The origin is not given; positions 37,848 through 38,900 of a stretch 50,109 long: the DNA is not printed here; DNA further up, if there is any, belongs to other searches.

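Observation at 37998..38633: CheA kinase fused to a C-terminal CheC/CheX-like CheY-P phosphatase domain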

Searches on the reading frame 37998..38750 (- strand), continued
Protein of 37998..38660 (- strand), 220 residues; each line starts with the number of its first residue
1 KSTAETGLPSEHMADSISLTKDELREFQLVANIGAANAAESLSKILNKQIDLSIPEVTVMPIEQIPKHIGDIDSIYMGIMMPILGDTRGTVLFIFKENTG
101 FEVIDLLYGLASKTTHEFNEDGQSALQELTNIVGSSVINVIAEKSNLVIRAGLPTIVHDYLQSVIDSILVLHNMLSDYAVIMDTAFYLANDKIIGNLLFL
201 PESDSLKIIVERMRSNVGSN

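Call 61: search_protein_families(library=pfam, proteins=[P0031, P0036, P0038, P0114, P0153, P0062, P0109, P0144, P0037, P0029], max_evalue=0.001)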
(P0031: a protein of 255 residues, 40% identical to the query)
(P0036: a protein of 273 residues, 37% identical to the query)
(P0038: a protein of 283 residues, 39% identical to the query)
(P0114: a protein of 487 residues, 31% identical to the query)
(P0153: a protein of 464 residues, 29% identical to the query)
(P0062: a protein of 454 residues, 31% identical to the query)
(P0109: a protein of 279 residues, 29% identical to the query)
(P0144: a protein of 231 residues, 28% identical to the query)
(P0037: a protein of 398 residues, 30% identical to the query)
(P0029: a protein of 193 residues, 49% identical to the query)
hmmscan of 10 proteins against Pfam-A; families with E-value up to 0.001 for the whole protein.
P0031 (255 aa): 2 families
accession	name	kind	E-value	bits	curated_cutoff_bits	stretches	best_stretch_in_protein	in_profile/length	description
PF04509.17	CheC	-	3.4e-09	36.9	22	1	162-195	4-37/38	CheC-like family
PF13690.11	CheX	-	8.4e-07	29.4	27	1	116-192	2-70/94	Chemotaxis phosphatase CheX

P0036 (273 aa): 1 family
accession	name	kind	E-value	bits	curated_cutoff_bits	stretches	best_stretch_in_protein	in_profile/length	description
PF13690.11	CheX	-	5.9e-09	36.3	27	1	130-189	1-59/94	Chemotaxis phosphatase CheX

P0038 (283 aa): 2 families
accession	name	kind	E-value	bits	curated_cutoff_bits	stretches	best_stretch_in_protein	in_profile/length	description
PF04509.17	CheC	-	6e-07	29.7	22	0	99-128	9-38/38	CheC-like family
PF13690.11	CheX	-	0.00096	19.6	27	0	148-213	2-63/94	Chemotaxis phosphatase CheX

P0114 (487 aa): 3 families
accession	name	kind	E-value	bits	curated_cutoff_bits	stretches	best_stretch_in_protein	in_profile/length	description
PF01584.24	CheW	-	2.7e-29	102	23.5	1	2-122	8-135/138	CheW-like domain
PF13690.11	CheX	-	1.9e-06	28.3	27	1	356-437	5-76/94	Chemotaxis phosphatase CheX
PF04509.17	CheC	-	2.8e-05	24.4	22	1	399-433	2-36/38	CheC-like family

P0153 (464 aa): 2 families
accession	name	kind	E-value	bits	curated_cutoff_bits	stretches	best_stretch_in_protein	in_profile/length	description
PF01584.24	CheW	-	9.8e-24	84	23.5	1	37-167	2-135/138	CheW-like domain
PF04509.17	CheC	-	6.3e-05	23.3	22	0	365-399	3-37/38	CheC-like family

P0062 (454 aa): 3 families
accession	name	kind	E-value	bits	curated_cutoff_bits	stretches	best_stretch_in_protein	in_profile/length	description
PF00571.33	CBS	-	2e-51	172.5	24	4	201-255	1-56/57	CBS domain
PF04509.17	CheC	-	1.9e-10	41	22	1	358-391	1-34/38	CheC-like family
PF13690.11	CheX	-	4.5e-09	36.7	27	1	316-381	3-64/94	Chemotaxis phosphatase CheX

P0109 (279 aa): 1 family
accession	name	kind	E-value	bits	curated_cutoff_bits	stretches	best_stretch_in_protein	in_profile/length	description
PF00571.33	CBS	-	9.3e-12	45.5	24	1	26-77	2-54/57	CBS domain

P0144 (231 aa): 2 families
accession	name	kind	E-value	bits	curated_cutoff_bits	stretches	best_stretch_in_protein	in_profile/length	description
PF04509.17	CheC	-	3.6e-08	33.7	22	1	127-160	2-35/38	CheC-like family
PF13690.11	CheX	-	0.00023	21.6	27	1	84-165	3-76/94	Chemotaxis phosphatase CheX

P0037 (398 aa): 2 families
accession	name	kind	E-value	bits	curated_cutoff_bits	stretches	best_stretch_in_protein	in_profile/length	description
PF13690.11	CheX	-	2.8e-06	27.8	27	0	64-127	2-61/94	Chemotaxis phosphatase CheX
PF04509.17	CheC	-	0.00089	19.6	22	0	107-133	1-27/38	CheC-like family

P0029 (193 aa): 3 families
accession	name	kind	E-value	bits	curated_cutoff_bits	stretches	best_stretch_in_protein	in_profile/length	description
PF04509.17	CheC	-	5.9e-10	39.4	22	1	100-134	3-37/38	CheC-like family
PF13690.11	CheX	-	1.1e-07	32.2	27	1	55-136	2-75/94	Chemotaxis phosphatase CheX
PF02154.20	FliM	-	0.00029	21.2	27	0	17-110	30-119/192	Flagellar motor switch protein FliM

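Call 62: list_cluster_members(proteins=[P0031, P0036, P0038, P0114, P0153, P0062, P0029])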
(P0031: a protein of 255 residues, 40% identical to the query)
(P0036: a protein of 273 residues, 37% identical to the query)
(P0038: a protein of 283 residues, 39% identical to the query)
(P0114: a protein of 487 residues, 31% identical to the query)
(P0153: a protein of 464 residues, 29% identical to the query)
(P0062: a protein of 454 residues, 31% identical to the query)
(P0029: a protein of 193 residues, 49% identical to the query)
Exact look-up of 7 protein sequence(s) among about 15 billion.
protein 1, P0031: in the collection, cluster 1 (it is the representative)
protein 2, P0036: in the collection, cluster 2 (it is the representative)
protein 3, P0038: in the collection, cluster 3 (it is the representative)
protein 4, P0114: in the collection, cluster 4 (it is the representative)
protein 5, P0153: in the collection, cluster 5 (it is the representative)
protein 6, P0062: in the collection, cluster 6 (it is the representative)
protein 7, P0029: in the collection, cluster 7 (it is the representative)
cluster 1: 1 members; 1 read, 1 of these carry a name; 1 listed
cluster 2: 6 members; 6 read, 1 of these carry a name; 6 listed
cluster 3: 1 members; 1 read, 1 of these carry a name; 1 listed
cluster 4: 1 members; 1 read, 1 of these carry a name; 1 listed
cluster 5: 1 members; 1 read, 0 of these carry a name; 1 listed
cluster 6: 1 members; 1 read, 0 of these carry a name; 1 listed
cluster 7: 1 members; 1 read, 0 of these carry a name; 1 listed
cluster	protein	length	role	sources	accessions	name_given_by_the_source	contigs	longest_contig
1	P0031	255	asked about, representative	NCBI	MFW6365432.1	MAG: chemotaxis protein CheC, partial [Spirochaetota bacterium]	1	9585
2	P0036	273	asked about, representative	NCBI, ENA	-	-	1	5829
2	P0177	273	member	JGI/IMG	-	chemotaxis protein CheC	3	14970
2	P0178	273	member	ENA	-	-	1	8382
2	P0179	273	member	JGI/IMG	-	-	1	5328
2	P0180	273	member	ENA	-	-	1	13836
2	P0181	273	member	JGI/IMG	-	-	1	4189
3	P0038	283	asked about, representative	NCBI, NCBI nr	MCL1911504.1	MAG: hypothetical protein FWG13_04810, partial [Leptospirales bacterium] | hypothetical protein [Leptospirales bacterium]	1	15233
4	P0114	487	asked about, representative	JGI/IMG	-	two-component system chemotaxis sensor kinase CheA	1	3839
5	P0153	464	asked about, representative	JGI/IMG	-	-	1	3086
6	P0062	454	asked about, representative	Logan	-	-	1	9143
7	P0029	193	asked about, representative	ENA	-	-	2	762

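Call 63: find_encoding_contigs(protein=P0036, flank=6000, max_places=3)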
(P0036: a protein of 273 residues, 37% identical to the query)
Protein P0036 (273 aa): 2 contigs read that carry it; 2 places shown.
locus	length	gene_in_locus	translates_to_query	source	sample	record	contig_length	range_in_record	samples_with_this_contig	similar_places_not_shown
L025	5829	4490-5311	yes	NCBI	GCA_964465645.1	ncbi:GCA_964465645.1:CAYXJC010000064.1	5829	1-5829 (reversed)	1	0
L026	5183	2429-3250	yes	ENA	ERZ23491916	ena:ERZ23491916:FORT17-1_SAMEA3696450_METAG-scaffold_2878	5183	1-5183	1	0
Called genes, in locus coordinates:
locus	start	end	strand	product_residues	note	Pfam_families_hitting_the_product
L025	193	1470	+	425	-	PF02985:HEAT (faint), PF13646:HEAT_2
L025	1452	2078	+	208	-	-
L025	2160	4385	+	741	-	PF01627:Hpt, PF07194:P2, PF02895:H-kinase_dim, PF02518:HATPase_c, PF01584:CheW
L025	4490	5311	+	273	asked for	PF13690:CheX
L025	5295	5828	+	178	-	?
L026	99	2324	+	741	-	PF01627:Hpt, PF07194:P2, PF02895:H-kinase_dim, PF02518:HATPase_c, PF01584:CheW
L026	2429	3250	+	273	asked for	PF13690:CheX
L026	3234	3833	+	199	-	PF01339:CheB_methylest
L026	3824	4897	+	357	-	PF27435:TP_0813_N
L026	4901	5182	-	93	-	?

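Call 66: find_encoding_contigs(protein=P0177, flank=4000, max_places=3)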
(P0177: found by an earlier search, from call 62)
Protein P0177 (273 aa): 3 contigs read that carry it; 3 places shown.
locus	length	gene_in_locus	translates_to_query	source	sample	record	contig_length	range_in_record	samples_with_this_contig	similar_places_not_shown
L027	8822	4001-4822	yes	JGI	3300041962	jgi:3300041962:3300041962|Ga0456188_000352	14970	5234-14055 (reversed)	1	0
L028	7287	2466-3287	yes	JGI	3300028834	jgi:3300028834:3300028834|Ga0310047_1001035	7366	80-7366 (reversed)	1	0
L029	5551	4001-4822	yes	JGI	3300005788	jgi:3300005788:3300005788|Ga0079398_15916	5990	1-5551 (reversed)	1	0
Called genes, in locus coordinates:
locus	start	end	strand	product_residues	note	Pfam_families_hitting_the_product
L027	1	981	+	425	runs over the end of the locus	PF02985:HEAT (faint), PF13646:HEAT_2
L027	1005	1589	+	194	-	-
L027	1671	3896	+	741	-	PF01627:Hpt, PF07194:P2, PF02895:H-kinase_dim, PF02518:HATPase_c, PF01584:CheW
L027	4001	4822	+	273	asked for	PF13690:CheX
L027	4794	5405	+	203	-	PF01339:CheB_methylest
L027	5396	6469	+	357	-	PF27435:TP_0813_N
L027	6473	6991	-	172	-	-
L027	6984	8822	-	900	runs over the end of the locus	PF02463:SMC_N, PF13175:AAA_15 (weak), PF13304:AAA_21 (weak), PF13476:AAA_23, PF13555:AAA_29, PF13304:AAA_21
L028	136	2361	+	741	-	PF01627:Hpt, PF07194:P2, PF02895:H-kinase_dim, PF02518:HATPase_c, PF01584:CheW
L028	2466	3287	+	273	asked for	PF13690:CheX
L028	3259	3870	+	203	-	PF01339:CheB_methylest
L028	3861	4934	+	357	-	PF27435:TP_0813_N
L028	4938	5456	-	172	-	-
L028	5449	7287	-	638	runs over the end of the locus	?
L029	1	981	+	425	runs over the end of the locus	PF02985:HEAT (faint), PF13646:HEAT_2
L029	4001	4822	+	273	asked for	PF13690:CheX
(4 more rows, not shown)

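Call 69: find_related_loci(query=P0036, collection=genome_contigs, flank=4000)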
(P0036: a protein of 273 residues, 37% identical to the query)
Query P0036 (273 aa) in genome_contigs; peptide patterns used: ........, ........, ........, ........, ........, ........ (x = any residue, [..] = any of these).
74 stretches matched a pattern, but none encodes a relative of the query by tblastn (E <= 1e-3).

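Call 71: find_homologous_proteins(query=L020:6952-7431:+, max_evalue=1e-10)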
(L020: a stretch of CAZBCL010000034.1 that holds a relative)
Query L020:6952-7431:+ (159 aa): 45 proteins with E <= 1e-10 among 67 candidates.
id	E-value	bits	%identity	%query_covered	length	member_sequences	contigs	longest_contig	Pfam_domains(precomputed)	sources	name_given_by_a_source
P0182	3.5e-97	341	100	100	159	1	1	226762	PF03975.19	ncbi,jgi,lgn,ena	-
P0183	7.5e-26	109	42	91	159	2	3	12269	PF03975.19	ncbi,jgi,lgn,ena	jgi:chemotaxis protein CheD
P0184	1.5e-25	108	41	91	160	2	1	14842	PF03975.19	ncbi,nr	ncbi:MAG: chemotaxis protein CheD [Leptospirales bacterium]|nr:chemotaxis protein CheD [Leptospirale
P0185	3.4e-25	107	42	91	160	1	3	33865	PF03975.19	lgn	-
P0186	6.5e-25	106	40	92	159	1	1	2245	PF03975.19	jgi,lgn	jgi:chemotaxis protein CheD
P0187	9.7e-25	105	40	82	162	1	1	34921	PF03975.19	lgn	-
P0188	6.1e-22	96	39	91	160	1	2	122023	PF03975.19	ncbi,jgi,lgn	-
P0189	1.1e-21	95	37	91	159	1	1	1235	PF03975.19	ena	-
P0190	1.5e-21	95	38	91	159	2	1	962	PF03975.19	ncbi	-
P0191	2.4e-21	94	38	91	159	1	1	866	PF03975.19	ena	-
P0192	2.7e-21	94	42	86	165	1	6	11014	PF03975.19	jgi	-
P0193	4.7e-21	93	47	85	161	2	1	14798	PF03975.19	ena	-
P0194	6.1e-21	93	41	85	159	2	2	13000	PF03975.19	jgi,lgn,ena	-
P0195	1.1e-20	92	38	91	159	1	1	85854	PF03975.19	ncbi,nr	ncbi:MAG: chemotaxis protein CheD [Spirochaetes bacterium]|nr:chemotaxis protein CheD [Spirochaetota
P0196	2.3e-20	91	38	91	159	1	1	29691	PF03975.19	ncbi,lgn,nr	ncbi:MAG: chemotaxis protein CheD [Spirochaetota bacterium]|nr:chemotaxis protein CheD [Spirochaetot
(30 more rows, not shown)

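Call 73: find_related_loci(query=A4, collection=genome_contigs, flank=4000)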
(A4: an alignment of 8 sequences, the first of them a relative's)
Query A4 (159 aa) in genome_contigs; peptide patterns used: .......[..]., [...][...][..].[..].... (x = any residue, [..] = any of these).
600 stretches matched a pattern (row limit reached: there are more); 588 encode a relative of the query (tblastn E <= 1e-3); the best 80 are kept; 80 distinct loci.
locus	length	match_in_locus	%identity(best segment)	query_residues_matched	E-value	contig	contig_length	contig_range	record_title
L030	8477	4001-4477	96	1-159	2e-101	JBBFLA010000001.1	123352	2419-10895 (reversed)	MAG: Spirochaetota bacterium isolate Uz-U4-13 NODE_1_length_123352_cov_13.726784, whole genome shotgun sequence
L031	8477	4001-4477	86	1-159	1e-92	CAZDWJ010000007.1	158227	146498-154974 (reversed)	MAG TPA_asm: uncultured Leptospira sp. isolate binchicken_co40_101 genome assembly, contig: NODE_116_length_158227_cov_8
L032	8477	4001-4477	83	1-159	6e-88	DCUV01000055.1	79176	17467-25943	MAG TPA_asm: Spirochaetia bacterium UBA2205 UBA2205_contig_8892, whole genome shotgun sequence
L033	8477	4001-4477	94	1-159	2e-100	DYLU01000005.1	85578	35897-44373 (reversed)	MAG TPA_asm: Leptospira biflexa isolate SulCav_AS07-7_37_12 SulCav_AS07_7_185_length_85578_cov_6_736305, whole genome sh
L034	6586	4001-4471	62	1-157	2e-65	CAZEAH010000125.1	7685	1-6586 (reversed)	MAG TPA_asm: uncultured Leptospirales bacterium isolate binchicken_co58_57 genome assembly, contig: NODE_7426_length_768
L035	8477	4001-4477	60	1-159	9e-65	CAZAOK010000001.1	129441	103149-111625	MAG TPA_asm: uncultured Leptospiraceae bacterium isolate SRP252850_co1_61 genome assembly, contig: NODE_73_length_129441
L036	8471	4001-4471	61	1-157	1e-64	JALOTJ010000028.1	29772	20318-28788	MAG: Spirochaetes bacterium isolate Prado230 scaffold_1331, whole genome shotgun sequence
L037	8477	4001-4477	59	1-159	2e-64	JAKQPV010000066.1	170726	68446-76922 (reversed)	MAG: Spirochaetota bacterium isolate USMO_maxbin.118 k141_389487, whole genome shotgun sequence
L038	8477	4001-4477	58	1-159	5e-64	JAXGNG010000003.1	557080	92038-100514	MAG: Spirochaetota bacterium isolate AnMBR.bin250 bin250_3, whole genome shotgun sequence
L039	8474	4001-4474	62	2-159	6e-62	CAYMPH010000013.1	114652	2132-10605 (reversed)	MAG TPA_asm: uncultured Leptospirales bacterium isolate SRP302447_co4_227 genome assembly, contig: NODE_566_length_11465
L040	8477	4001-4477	58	1-159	2e-61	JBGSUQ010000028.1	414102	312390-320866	MAG: Spirochaetota bacterium isolate JTS-AC436 k141_458191, whole genome shotgun sequence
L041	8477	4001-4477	60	1-159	4e-61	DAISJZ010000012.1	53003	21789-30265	MAG TPA_asm: Spirochaetota bacterium isolate CTOTU18752 NODE_461_length_53003_cov_18.637456, whole genome shotgun sequen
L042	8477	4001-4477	59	1-159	4e-61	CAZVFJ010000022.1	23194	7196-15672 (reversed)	MAG TPA_asm: uncultured Leptospirales bacterium isolate SRP192927_co3_21 genome assembly, contig: NODE_4473_length_23194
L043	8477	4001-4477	56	1-159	5e-61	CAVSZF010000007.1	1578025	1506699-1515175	MAG: uncultured Spirochaetota bacterium isolate MFD04716.bin.1.88 genome assembly, contig: contig_7252, whole genome sho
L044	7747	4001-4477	58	1-159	5e-61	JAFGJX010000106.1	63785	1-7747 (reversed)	MAG: Spirochaetes bacterium isolate Zod_Metabat.30 k87_11626675, whole genome shotgun sequence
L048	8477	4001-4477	58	1-159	2e-60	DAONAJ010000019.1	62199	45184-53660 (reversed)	MAG TPA_asm: Spirochaetota bacterium isolate AMR_MDS_3976 NODE_296_length_62199_cov_7.140110, whole genome shotgun seque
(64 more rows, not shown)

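Call 76: search_protein_families(library=pfam, proteins=[L048:72-1631:+, L048:168-1922:-, L048:2206-3024:+, L048:2855-3844:-, L048:3083-3997:+, L048:4001-4480:+, L048:4542-5408:+, L048:5643-6269:+, L048:6504-7409:+, L048:2101-2496:-], max_evalue=0.0001)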
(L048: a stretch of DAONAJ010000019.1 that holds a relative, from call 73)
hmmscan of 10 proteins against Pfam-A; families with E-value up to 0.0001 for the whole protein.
L048:72-1631:+ (519 aa): 2 families
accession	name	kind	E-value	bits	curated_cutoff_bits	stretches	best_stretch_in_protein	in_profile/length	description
PF03961.19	FapA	-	1.8e-70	238.1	31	1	223-497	1-272/272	Flagellar Assembly Protein A beta solenoid domain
PF20250.3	FapA_N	-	7.2e-48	162.7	27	1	45-216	2-177/178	Flagellar Assembly Protein A N-terminal region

L048:168-1922:- (584 aa): 0 families

L048:2206-3024:+ (272 aa): 0 families

L048:2855-3844:- (329 aa): 0 families

L048:3083-3997:+ (304 aa): 2 families
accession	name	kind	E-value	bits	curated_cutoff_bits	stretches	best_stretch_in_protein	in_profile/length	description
PF01739.24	CheR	-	2.4e-64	216.8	27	1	102-290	1-189/195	CheR methyltransferase, SAM binding domain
PF03705.20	CheR_N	-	2.8e-14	53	27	1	32-82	1-51/53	CheR methyltransferase, all-alpha domain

L048:4001-4480:+ (159 aa): 1 family
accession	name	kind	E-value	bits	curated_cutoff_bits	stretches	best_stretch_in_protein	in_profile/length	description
PF03975.18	CheD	-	7.8e-32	110.1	25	1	48-150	1-107/108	CheD chemotactic sensory transduction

L048:4542-5408:+ (288 aa): 2 families
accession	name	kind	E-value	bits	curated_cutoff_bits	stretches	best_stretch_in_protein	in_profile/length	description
PF08340.16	YicC-like_C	-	1e-39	135.8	27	1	170-287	1-119/120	Endoribonuclease YicC-like, C-terminal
PF03755.18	YicC-like_N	-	2e-32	113.1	25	1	1-153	1-155/156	Endoribonuclease YicC-like, N-terminal region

L048:5643-6269:+ (208 aa): 1 family
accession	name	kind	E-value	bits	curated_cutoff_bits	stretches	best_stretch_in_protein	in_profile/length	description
PF00625.27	Guanylate_kin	-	1.5e-51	175.1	25.2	1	8-184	5-181/182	Guanylate kinase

L048:6504-7409:+ (301 aa): 2 families
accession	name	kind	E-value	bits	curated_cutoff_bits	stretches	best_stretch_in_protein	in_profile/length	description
PF01715.23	IPPT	-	8.5e-85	284.7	23.6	1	29-270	1-242/243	IPP transferase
PF01745.22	IPT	-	4.7e-06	26.6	20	1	1-49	7-56/233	Isopentenyl transferase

L048:2101-2496:- (131 aa): 0 families

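Call 79: search_solved_structures(query=L048:4001-4477:+, max_evalue=0.001, show_alignments=2)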
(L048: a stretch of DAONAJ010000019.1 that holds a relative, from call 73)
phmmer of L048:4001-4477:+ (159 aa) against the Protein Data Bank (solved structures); distinct sequences matched with E-value up to 0.001: 1.
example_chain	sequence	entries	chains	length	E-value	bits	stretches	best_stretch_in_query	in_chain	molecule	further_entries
2f9z_C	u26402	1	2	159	1.7e-30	109.4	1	8-157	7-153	PROTEIN (chemotaxis methylation protein)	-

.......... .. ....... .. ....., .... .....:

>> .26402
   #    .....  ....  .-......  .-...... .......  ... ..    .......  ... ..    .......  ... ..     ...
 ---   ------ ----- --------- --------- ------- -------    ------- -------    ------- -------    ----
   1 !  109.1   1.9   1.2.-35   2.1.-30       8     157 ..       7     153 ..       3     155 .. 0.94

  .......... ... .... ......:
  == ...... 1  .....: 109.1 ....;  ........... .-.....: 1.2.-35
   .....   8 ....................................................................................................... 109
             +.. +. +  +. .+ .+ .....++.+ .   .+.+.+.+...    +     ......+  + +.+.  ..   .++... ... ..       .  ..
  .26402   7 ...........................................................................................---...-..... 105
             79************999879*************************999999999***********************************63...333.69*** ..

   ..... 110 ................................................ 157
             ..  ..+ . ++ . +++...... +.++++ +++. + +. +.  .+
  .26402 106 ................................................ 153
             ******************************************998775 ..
